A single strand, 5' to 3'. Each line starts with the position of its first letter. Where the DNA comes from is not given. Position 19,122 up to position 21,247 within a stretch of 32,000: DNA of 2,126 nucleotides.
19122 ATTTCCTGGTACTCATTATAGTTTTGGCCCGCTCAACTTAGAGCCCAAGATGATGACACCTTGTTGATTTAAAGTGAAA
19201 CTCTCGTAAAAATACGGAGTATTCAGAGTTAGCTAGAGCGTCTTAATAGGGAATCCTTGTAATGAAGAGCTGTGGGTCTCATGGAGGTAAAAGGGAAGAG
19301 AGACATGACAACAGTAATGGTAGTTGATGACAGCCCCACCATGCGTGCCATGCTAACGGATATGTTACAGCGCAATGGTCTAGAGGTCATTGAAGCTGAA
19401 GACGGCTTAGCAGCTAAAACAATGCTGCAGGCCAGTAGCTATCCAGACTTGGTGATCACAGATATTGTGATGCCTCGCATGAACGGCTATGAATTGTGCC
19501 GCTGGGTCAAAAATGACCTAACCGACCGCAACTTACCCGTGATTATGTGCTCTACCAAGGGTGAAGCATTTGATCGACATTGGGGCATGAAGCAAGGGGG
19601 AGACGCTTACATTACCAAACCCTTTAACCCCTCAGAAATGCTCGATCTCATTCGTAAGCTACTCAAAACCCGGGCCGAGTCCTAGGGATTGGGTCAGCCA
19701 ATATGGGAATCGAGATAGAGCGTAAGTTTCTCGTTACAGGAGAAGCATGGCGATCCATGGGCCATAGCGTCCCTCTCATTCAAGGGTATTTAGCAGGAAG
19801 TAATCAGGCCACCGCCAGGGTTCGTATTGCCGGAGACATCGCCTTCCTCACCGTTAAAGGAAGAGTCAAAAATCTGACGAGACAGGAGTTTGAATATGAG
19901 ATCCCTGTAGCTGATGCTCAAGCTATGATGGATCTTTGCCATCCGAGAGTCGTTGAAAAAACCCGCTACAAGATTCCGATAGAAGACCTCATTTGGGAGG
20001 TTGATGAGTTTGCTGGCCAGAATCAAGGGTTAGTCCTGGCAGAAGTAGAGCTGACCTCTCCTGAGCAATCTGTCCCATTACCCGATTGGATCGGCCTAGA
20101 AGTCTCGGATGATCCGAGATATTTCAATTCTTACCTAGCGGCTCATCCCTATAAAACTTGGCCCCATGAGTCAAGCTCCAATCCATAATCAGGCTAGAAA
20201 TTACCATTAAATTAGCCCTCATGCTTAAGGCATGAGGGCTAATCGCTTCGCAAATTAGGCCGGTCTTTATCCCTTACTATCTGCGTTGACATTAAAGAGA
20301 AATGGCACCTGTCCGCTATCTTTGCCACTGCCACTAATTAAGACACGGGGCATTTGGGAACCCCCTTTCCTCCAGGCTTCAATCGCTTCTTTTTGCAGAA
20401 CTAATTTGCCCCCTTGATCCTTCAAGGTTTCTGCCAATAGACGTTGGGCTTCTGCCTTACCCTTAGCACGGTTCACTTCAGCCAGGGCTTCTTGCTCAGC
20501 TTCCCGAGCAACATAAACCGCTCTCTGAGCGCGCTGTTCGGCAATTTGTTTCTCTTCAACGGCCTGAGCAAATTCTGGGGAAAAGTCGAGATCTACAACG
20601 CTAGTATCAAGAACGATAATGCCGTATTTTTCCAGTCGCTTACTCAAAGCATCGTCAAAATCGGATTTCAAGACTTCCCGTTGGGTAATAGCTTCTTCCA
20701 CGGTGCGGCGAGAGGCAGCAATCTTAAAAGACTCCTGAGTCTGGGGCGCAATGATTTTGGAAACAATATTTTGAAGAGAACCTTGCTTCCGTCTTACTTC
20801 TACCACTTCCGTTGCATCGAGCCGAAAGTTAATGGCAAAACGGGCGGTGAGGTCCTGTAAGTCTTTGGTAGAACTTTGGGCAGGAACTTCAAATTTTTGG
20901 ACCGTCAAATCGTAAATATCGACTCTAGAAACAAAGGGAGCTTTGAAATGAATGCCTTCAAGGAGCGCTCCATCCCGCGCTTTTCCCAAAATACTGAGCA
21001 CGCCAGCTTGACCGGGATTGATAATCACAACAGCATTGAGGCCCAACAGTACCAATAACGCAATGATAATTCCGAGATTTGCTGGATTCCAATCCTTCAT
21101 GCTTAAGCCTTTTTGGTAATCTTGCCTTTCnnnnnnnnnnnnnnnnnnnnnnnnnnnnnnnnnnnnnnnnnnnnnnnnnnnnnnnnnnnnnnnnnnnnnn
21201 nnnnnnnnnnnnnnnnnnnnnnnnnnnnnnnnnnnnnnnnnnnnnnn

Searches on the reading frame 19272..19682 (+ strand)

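Call 10: search_protein_families(library=pfam, proteins=[window:19272-19682:+], max_evalue=0.001)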
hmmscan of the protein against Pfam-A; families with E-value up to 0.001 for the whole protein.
window:19272-19682:+ (137 aa): 1 family
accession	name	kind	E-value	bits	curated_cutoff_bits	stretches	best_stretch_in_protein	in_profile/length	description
PF00072.30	Response_reg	-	8.8e-28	97.1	30.2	1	15-127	1-110/111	Response regulator receiver domain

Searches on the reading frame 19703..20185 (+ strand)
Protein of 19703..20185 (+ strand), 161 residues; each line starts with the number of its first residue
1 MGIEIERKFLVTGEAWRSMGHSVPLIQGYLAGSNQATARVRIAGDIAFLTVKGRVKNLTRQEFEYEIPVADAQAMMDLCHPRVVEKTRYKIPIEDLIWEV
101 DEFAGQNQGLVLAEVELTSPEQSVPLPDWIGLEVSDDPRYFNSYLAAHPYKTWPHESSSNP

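Call 10: search_protein_families(library=pfam, proteins=[window:19703-20185:+], max_evalue=0.001)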
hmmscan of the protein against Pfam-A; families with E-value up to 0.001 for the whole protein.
window:19703-20185:+ (161 aa): 1 family
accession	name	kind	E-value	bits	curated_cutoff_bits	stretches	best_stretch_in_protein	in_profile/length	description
PF01928.26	CYTH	-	1.4e-11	45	23.2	1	3-133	2-159/179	CYTH domain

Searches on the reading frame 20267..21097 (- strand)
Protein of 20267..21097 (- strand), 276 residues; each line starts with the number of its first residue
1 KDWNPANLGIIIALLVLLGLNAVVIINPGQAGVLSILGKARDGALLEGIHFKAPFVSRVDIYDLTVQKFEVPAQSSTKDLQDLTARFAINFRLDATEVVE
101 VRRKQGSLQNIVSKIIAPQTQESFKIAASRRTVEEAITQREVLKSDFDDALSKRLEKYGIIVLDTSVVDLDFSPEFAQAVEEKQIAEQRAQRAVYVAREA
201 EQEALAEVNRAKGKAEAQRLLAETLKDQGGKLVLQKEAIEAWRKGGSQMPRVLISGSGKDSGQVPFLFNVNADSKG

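Call 10: search_protein_families(library=pfam, proteins=[window:20267-21097:-], max_evalue=0.001)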
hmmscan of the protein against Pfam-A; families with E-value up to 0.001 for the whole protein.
window:20267-21097:- (276 aa): 1 family
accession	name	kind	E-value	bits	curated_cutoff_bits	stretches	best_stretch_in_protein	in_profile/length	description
PF01145.31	Band_7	-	1.9e-36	126.2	23.6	1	25-199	2-174/176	SPFH domain / Band 7 family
